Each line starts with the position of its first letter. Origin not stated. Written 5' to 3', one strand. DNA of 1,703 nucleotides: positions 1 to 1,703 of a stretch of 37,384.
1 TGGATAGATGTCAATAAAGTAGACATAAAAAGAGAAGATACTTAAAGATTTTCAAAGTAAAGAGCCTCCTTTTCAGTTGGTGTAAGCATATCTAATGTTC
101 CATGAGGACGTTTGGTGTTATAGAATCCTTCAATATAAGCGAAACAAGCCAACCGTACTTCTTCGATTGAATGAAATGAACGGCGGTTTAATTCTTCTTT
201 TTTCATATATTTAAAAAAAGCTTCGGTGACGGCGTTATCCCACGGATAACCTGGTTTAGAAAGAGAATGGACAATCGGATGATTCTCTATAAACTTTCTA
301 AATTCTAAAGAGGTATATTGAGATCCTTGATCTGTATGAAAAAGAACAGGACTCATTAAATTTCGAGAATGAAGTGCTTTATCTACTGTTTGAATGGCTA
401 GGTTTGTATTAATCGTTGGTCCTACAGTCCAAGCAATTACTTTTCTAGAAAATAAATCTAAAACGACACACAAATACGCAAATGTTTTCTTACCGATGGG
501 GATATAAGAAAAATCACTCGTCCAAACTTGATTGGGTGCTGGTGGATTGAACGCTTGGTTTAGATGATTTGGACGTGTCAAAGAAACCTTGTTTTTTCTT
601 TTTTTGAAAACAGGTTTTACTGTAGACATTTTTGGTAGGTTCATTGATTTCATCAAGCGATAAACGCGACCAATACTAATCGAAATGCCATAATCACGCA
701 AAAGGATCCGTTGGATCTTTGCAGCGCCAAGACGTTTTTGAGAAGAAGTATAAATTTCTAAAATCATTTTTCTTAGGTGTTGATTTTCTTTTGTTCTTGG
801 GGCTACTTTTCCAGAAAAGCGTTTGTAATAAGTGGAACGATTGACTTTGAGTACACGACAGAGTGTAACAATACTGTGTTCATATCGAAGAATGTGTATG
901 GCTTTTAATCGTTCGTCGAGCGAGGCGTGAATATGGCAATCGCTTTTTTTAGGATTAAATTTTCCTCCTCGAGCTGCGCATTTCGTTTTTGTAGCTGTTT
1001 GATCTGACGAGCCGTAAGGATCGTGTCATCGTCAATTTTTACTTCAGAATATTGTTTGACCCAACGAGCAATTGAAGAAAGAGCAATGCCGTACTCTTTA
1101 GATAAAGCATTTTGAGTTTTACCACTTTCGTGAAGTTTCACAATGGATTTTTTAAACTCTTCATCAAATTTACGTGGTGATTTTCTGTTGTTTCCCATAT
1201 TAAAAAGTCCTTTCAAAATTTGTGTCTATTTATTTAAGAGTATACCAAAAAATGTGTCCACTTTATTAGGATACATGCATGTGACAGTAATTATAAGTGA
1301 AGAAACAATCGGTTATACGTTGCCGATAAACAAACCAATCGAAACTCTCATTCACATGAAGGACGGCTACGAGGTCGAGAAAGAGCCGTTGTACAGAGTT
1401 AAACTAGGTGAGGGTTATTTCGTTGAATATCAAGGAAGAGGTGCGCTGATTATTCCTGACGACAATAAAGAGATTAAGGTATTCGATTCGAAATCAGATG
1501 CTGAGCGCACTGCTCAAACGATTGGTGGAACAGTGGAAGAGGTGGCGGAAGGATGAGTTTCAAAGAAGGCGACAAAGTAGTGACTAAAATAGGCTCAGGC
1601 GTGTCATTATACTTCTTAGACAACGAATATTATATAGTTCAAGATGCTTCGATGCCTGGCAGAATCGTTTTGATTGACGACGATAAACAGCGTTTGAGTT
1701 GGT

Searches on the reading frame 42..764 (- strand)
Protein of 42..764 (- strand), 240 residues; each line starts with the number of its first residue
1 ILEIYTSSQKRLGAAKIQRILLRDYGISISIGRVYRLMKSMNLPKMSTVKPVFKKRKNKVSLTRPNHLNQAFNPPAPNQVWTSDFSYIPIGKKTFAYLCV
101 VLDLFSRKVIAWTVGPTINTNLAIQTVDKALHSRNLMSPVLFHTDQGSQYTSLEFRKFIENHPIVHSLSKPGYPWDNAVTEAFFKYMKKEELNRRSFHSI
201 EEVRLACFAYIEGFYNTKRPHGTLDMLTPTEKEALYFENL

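Call 92: search_protein_families(library=pfam, proteins=[window:42-764:-], max_evalue=0.001)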
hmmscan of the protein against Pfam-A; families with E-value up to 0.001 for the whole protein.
window:42-764:- (240 aa): 4 families
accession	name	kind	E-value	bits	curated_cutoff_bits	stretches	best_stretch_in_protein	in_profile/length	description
PF00665.32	rve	-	1.4e-27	96.4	32.6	1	75-174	2-102/102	Integrase core domain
PF13683.12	rve_3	-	1.7e-14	53.8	26.5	1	164-229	3-67/67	Integrase core domain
PF13276.12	HTH_21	-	5.7e-09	36.5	28.1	1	1-43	10-52/60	HTH-like domain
PF13333.12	rve_2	-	6e-09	36.4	22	1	181-231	1-50/56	Integrase core domain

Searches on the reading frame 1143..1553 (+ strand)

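Call 92: search_protein_families(library=pfam, proteins=[window:1143-1553:+], max_evalue=0.001)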
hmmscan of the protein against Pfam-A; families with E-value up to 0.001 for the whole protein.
window:1143-1553:+ (137 aa): 1 family
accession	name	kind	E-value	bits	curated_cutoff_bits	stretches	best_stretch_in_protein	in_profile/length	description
PF07852.16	DUF1642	-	2.1e-07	31.9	27.8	1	51-121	39-109/138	Protein of unknown function (DUF1642)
